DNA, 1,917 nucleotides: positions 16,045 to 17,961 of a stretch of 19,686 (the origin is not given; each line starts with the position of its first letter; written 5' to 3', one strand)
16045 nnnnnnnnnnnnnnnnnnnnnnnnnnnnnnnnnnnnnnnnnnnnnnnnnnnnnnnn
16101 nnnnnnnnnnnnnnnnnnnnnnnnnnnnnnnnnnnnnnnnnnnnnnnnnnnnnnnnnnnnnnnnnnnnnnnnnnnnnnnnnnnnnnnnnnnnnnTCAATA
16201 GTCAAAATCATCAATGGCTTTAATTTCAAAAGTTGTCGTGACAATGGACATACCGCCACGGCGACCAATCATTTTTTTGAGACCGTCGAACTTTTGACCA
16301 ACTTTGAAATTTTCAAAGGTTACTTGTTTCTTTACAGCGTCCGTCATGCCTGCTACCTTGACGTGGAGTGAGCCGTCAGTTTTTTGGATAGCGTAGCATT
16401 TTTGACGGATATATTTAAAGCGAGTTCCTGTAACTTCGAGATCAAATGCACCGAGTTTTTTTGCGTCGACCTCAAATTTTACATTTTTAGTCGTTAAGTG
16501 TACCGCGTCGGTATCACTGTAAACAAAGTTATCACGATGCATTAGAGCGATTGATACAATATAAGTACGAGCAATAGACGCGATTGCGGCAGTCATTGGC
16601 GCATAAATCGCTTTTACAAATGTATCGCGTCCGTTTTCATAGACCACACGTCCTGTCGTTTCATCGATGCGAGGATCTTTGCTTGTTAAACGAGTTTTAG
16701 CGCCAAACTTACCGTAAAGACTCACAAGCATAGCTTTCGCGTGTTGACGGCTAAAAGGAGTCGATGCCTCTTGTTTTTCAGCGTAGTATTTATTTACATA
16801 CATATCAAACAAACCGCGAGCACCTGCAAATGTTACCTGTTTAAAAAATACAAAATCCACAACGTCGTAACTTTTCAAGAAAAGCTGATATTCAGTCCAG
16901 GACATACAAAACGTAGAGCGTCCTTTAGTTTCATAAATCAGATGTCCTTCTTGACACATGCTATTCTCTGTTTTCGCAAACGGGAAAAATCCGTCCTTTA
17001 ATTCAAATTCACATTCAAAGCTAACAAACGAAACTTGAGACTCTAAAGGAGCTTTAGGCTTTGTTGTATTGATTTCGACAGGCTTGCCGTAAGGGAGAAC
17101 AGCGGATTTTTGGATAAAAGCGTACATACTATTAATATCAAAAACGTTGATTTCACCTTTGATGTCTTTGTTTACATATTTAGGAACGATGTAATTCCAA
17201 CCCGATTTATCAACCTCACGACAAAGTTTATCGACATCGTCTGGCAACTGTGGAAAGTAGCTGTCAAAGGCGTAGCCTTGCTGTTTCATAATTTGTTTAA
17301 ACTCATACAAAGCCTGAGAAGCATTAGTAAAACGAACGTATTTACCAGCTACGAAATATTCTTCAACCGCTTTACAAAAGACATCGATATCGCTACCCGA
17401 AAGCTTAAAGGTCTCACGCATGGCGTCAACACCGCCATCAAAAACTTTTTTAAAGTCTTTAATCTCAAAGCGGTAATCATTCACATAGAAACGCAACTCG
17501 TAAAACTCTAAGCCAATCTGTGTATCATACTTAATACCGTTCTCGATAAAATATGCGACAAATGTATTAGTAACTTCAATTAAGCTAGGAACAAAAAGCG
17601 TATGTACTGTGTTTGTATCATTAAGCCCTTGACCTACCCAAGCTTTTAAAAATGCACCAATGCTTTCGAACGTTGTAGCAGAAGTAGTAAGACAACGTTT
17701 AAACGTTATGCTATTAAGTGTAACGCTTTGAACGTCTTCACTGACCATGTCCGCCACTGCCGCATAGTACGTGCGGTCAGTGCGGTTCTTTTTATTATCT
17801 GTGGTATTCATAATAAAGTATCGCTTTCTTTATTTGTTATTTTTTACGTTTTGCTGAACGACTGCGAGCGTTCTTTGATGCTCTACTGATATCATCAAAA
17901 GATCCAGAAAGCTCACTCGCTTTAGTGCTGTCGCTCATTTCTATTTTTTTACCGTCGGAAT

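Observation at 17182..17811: phi29-like DNA polymerase lacking all three 3'-5' exonuclease catalytic motifs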

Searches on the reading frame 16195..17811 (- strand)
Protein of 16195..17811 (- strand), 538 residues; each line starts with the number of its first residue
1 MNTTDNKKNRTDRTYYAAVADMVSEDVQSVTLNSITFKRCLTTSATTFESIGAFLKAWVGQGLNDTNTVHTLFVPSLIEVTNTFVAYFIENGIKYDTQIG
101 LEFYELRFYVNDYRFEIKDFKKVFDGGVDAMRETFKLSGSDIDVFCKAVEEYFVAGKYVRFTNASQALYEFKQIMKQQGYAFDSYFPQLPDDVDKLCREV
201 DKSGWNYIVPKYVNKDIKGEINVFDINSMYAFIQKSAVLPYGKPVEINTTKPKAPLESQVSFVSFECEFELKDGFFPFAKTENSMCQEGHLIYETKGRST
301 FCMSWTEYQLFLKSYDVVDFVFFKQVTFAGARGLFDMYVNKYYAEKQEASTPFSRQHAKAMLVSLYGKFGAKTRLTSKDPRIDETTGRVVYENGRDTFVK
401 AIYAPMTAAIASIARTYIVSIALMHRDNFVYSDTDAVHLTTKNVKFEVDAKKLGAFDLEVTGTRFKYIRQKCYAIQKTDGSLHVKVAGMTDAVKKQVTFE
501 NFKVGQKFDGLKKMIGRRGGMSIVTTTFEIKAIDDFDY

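Call 3: search_protein_families(library=pfam, proteins=[window:16195-17811:-], max_evalue=1)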
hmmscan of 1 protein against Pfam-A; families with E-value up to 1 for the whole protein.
window:16195-17811:- (538 aa): 1 family
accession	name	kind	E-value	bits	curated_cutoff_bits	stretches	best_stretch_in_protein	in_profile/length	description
PF03175.18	DNA_pol_B_2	-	1.5e-27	97.1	25.8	1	159-441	174-455/468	DNA polymerase type B, organellar and viral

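Call 4: search_solved_structures(query=window:16195-17811:-, max_evalue=1, show_alignments=2)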
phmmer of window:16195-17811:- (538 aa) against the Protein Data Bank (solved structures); distinct sequences matched with E-value up to 1: 3.
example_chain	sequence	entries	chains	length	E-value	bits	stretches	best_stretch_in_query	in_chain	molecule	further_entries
1xhx_A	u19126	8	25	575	5.4e-46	161.6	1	120-531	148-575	DNA polymerase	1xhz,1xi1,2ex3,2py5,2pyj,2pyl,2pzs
3qd6_A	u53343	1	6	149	0.93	12.3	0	289-352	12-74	CD40 ligand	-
1aly_A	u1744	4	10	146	0.94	12.3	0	289-352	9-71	CD40 LIGAND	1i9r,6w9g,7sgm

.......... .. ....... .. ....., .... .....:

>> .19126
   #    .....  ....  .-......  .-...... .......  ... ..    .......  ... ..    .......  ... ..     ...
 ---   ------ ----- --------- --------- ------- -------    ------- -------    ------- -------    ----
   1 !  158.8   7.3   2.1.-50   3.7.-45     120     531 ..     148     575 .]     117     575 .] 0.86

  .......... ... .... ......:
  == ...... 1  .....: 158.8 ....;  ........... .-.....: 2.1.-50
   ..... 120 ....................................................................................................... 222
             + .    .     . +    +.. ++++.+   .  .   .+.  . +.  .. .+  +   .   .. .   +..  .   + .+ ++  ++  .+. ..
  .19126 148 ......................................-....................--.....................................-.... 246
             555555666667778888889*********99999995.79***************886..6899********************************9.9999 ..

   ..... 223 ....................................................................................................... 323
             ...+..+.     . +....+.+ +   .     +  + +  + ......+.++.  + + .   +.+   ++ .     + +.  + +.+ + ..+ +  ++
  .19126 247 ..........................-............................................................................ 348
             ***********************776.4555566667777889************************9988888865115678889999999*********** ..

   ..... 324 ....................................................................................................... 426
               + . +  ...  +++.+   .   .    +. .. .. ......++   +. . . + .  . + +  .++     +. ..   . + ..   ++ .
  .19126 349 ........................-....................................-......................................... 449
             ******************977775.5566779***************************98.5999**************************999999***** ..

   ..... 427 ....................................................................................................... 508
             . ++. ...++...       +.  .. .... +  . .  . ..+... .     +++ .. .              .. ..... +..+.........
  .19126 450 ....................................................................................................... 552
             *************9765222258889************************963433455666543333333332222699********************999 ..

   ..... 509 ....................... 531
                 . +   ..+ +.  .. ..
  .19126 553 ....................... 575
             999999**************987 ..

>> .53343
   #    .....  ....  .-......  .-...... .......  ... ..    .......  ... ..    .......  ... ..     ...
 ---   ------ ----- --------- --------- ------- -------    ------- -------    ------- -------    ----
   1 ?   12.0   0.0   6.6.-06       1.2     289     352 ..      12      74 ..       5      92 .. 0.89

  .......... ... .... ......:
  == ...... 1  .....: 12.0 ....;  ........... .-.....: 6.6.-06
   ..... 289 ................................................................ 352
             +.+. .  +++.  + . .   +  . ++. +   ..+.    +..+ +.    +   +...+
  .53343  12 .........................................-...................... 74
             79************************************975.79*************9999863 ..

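Call 5: search_protein_families(library=phrogs, proteins=[window:16195-17811:-], max_evalue=0.01)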
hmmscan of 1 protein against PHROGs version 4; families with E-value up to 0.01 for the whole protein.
window:16195-17811:- (538 aa): 1 family
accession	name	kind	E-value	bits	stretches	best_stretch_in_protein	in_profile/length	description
phrog_1907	-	DNA, RNA and nucleotide metabolism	1.1e-67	230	1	140-534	182-606/629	DNA polymerase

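Call 6: search_dna_similar(query=window:16195-17811:-, collection=phages, mode=protein, max_rows=40)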
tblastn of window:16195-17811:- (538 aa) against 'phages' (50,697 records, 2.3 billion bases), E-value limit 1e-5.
Records with a match: 230; places in all: 230; records where one place covers at least 80% of the query: 1.
Best place of each record, by identity: <60% 230.
By first word of the organism name: Bacillus 101; Clostridium 57; Curtobacterium 18; Bacteriophage 11; Bifidobacterium 11; Arthrobacter 6; Streptococcus 5; Microbacterium 4; Enterococcus 3; Actinomyces 2; and 8 more.
By host as written in the record: - 37; Clostridium perfringens 21; Bacillus subtilis 13; Bacillus cereus 11; Curtobacterium flaccumfaciens NRRL B-729 SEA 8; Bacillus thuringiensis subsp. kurstaki ATCC 33679 7; Clostridium_AQ innocuum DA664 6; Bacillus thuringiensis subspecies kurstaki 6; and 57 more.
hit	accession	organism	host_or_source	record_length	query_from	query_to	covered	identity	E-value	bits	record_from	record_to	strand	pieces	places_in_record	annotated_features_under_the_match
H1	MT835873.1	Bacteriophage sp.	human fecal samples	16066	100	532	80%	33.0%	5e-52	197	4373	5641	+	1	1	record has no annotation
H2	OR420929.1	Bacillus phage phi29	-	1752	118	531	77%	32.8%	2e-49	184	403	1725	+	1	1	DNA polymerase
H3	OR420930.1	Bacillus phage phi29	-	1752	118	531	77%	32.7%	6e-47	177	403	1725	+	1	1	DNA polymerase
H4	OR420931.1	Bacillus phage phi29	-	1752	118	531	77%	32.7%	7e-47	177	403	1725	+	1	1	DNA polymerase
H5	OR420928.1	Bacillus phage phi29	-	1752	118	531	77%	32.6%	8e-49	182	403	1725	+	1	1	DNA polymerase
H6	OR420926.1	Bacillus phage phi29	-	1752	118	531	77%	32.6%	8e-49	182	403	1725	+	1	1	DNA polymerase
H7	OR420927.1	Bacillus phage phi29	-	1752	118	531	77%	32.4%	3e-48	181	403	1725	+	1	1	DNA polymerase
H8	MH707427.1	Bacillus phage BSP4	Bacillus subtilis KACC 10114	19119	118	531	77%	32.4%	7e-46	179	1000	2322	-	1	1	putative DNA polymerase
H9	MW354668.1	Bacillus phage BSTP4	Bacillus subtilis KCCM12150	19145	118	531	77%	32.4%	7e-46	179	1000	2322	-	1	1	DNA polymerase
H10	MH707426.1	Bacillus phage BSP2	Bacillus subtilis KACC 10114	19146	118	531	77%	32.4%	7e-46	179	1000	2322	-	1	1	putative DNA polymerase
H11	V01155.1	Bacillus phage phi29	-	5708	118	531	77%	32.4%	8e-46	178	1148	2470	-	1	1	unnamed protein product; reading frame 7 gene 2 (sus)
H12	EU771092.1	Bacillus phage phi29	Bacillus subtilis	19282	118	531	77%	32.4%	9e-46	178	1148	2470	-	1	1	2: DNA polymerase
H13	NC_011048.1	Bacillus phage phi29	Bacillus subtilis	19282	118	531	77%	32.4%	9e-46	178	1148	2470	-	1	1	2: DNA polymerase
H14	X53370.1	Bacillus phage phi29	-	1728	118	531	77%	32.2%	1e-46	176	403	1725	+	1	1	unnamed protein product; DNA polymerase (AA 1-575)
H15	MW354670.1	Bacillus phage BSTP6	Bacillus subtilis KCCM12150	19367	118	531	77%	32.2%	5e-45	176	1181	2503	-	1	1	primer terminal protein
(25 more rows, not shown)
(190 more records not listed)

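Call 8: find_homologous_proteins(query=window:16195-17811:-, max_evalue=0.00001)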
Query window:16195-17811:- (538 aa): 445 proteins with E <= 0.00001 among 5068 candidates; the best 120 are listed.
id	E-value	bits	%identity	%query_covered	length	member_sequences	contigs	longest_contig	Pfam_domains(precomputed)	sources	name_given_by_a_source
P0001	0.0e+0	1120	91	100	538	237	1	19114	PF03175.19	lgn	-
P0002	0.0e+0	1099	90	100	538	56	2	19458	PF03175.19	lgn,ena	-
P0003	0.0e+0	1090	89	100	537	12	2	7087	PF03175.19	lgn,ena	-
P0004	5.6e-65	239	32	84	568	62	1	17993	PF03175.19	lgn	-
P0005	1.1e-58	218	30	84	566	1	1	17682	PF03175.19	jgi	-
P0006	1.2e-58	218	33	83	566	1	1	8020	PF03175.19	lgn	-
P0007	2.0e-58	217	36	73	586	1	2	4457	PF03175.19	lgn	-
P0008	1.3e-57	215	32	73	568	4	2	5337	PF03175.19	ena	-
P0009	1.8e-56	211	29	84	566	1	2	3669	PF03175.19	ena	-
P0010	3.7e-56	210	32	73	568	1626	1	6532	PF03175.19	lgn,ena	-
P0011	4.4e-56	210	36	73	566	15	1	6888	PF03175.19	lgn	-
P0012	8.2e-54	202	34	73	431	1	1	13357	PF03175.19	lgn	-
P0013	1.0e-53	202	31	84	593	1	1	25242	PF03175.19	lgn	-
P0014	8.5e-52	196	35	64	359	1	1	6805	PF03175.19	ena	-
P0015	5.1e-51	193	28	90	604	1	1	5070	PF03175.19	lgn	-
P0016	1.6e-49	188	35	73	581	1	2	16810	PF03175.19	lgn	-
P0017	1.9e-47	181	35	69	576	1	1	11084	PF03175.19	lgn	-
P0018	4.4e-47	180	33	73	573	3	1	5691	PF03175.19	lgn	-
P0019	5.2e-45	173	32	78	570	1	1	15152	PF03175.19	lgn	-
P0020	3.2e-44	171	30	83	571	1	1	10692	PF03175.19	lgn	-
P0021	3.5e-44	170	33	77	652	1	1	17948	PF03175.19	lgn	-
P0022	4.6e-44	170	33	69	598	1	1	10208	PF03175.19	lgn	-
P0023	8.1e-44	169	32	73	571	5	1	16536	PF03175.19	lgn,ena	-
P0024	1.5e-43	168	33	73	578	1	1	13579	PF03175.19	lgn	-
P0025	1.7e-43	168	33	75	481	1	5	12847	PF03175.19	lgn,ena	-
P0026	2.0e-43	168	32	77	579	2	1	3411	PF03175.19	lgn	-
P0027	2.0e-43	168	34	74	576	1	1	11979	PF03175.19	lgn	-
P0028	2.7e-43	168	32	73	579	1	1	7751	PF03175.19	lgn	-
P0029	3.8e-43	167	30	77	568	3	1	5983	PF03175.19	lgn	-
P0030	7.1e-43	166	32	69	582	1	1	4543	PF03175.19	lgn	-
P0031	9.5e-43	166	33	73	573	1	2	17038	PF03175.19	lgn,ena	-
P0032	9.5e-43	166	33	73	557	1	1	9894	PF03175.19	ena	-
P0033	1.3e-42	165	33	72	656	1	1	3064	PF03175.19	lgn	-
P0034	1.5e-42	165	32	77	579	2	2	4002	PF03175.19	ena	-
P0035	1.6e-42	165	33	73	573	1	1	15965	PF03175.19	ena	-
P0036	1.6e-42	165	33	73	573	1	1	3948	PF03175.19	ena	-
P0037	1.8e-42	165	33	73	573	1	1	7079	PF03175.19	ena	-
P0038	2.2e-42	165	33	73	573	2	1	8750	PF03175.19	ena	-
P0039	2.7e-42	164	32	73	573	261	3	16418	PF03175.19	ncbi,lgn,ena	-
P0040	4.9e-42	163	33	73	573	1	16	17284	PF03175.19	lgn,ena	-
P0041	5.6e-42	163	31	73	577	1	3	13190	PF03175.19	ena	-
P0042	6.7e-42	163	33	69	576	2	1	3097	PF03175.19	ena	-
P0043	6.8e-42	163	32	73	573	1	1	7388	PF03175.19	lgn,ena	-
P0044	7.1e-42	163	32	78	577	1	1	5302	PF03175.19,PF00136.27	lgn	-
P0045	7.6e-42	163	31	73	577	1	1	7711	PF03175.19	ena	-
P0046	8.0e-42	163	32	73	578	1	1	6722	PF03175.19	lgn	-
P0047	8.1e-42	163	33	69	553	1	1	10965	PF03175.19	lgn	-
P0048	9.9e-42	162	32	73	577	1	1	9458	PF03175.19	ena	-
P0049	1.1e-41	162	30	77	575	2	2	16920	PF03175.19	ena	-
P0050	1.5e-41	162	31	73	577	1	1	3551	PF03175.19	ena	-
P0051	1.5e-41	162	32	78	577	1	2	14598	PF03175.19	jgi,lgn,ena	-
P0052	1.9e-41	161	33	72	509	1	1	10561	PF10412.16,PF03175.19,PF02534.21,PF12696.14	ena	-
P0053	2.6e-41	161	32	73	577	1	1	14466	PF03175.19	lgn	-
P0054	2.8e-41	161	31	77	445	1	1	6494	PF03175.19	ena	-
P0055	2.9e-41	161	36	56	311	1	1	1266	PF03175.19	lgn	-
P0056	3.0e-41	161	31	73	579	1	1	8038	PF03175.19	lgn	-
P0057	3.4e-41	161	33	69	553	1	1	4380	PF03175.19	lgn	-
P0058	4.8e-41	160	32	78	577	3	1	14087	PF03175.19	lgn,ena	-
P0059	5.1e-41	160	31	73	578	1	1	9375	PF03175.19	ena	-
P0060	6.7e-41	160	32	77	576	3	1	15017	PF03175.19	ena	-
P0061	7.0e-41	160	32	73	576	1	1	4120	PF03175.19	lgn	-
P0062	8.4e-41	159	31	73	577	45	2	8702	PF03175.19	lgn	-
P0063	8.6e-41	159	31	73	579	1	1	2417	PF03175.19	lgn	-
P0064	8.7e-41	159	31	73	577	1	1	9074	PF03175.19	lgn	-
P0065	9.6e-41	159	30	73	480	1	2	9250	PF03175.19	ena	-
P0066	1.0e-40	159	31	73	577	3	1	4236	PF03175.19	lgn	-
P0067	1.0e-40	159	32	69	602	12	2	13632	PF03175.19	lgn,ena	-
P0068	1.1e-40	159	32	73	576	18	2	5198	PF03175.19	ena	-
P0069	1.1e-40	159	31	73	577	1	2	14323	PF03175.19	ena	-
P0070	1.5e-40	159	32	68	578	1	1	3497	PF03175.19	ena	-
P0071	1.6e-40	158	32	68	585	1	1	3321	PF03175.19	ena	-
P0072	1.6e-40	158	33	69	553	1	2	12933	PF03175.19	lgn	-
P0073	2.2e-40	158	30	69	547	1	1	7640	PF03175.19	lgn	-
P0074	2.6e-40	158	30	73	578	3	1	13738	PF03175.19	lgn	-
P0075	2.7e-40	158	31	73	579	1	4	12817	PF03175.19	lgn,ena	-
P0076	3.0e-40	158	34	69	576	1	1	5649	PF03175.19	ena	-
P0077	3.1e-40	157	31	73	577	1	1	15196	PF03175.19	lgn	-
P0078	3.1e-40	157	34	69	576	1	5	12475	PF03175.19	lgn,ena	-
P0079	3.3e-40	157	31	73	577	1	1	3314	PF03175.19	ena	-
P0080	3.6e-40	157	31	73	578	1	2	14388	PF03175.19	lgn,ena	-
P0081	3.8e-40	157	28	83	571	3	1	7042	PF03175.19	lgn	-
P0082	6.6e-40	156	32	78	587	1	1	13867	PF03175.19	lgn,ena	-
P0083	6.6e-40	156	34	69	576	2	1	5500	PF03175.19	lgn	-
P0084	6.8e-40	156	31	73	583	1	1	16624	PF03175.19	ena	-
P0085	8.6e-40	156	31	73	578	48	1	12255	PF03175.19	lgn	-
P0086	8.7e-40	156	31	73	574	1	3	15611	PF03175.19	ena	-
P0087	1.0e-39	156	31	73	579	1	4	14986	PF03175.19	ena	-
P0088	1.0e-39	156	31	73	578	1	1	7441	PF03175.19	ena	-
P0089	1.1e-39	156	31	73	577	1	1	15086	PF03175.19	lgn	-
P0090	1.3e-39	155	34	69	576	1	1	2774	PF03175.19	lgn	-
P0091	1.3e-39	155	31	73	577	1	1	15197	PF03175.19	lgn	-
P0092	1.6e-39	155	31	77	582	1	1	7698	PF03175.19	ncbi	-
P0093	1.6e-39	155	32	77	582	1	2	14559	PF03175.19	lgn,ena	-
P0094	1.7e-39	155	30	73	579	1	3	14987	PF03175.19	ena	-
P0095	1.7e-39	155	31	73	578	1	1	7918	PF03175.19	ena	-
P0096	1.7e-39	155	30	73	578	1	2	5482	PF03175.19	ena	-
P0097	1.8e-39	155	31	74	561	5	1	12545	PF03175.19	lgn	-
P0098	1.9e-39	155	30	73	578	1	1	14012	PF03175.19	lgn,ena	-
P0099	1.9e-39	155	31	73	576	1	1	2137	PF03175.19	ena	-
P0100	2.0e-39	155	30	77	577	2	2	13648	PF03175.19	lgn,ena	-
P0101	2.2e-39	155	30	73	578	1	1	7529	PF03175.19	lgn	-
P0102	2.3e-39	155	31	73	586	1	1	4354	PF03175.19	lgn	-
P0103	2.3e-39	155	31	73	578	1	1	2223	PF03175.19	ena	-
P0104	2.5e-39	154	31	79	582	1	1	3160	PF03175.19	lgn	-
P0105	2.9e-39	154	30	73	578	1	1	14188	PF03175.19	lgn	-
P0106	2.9e-39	154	30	77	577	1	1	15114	PF03175.19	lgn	-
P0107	3.5e-39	154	30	73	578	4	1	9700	PF03175.19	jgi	-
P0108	3.9e-39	154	30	73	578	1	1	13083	PF03175.19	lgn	-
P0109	3.9e-39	154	30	73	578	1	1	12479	PF03175.19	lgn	-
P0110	3.9e-39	154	30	73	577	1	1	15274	PF03175.19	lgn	-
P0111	4.0e-39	154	30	73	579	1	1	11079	PF03175.19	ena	-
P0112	4.2e-39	154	30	73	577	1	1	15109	PF03175.19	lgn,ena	-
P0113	4.2e-39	154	30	76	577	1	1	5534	PF03175.19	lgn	-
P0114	4.6e-39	154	31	73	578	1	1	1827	PF03175.19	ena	-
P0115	4.6e-39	154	30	70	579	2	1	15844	PF03175.19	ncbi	-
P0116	4.7e-39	154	30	73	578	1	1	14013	PF03175.19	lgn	-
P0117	4.9e-39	154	32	78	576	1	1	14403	PF03175.19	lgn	-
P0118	5.6e-39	153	30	73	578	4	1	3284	PF03175.19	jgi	-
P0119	5.8e-39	153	32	77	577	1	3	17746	PF03175.19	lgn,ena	-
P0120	5.8e-39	153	32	73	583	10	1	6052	PF03175.19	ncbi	-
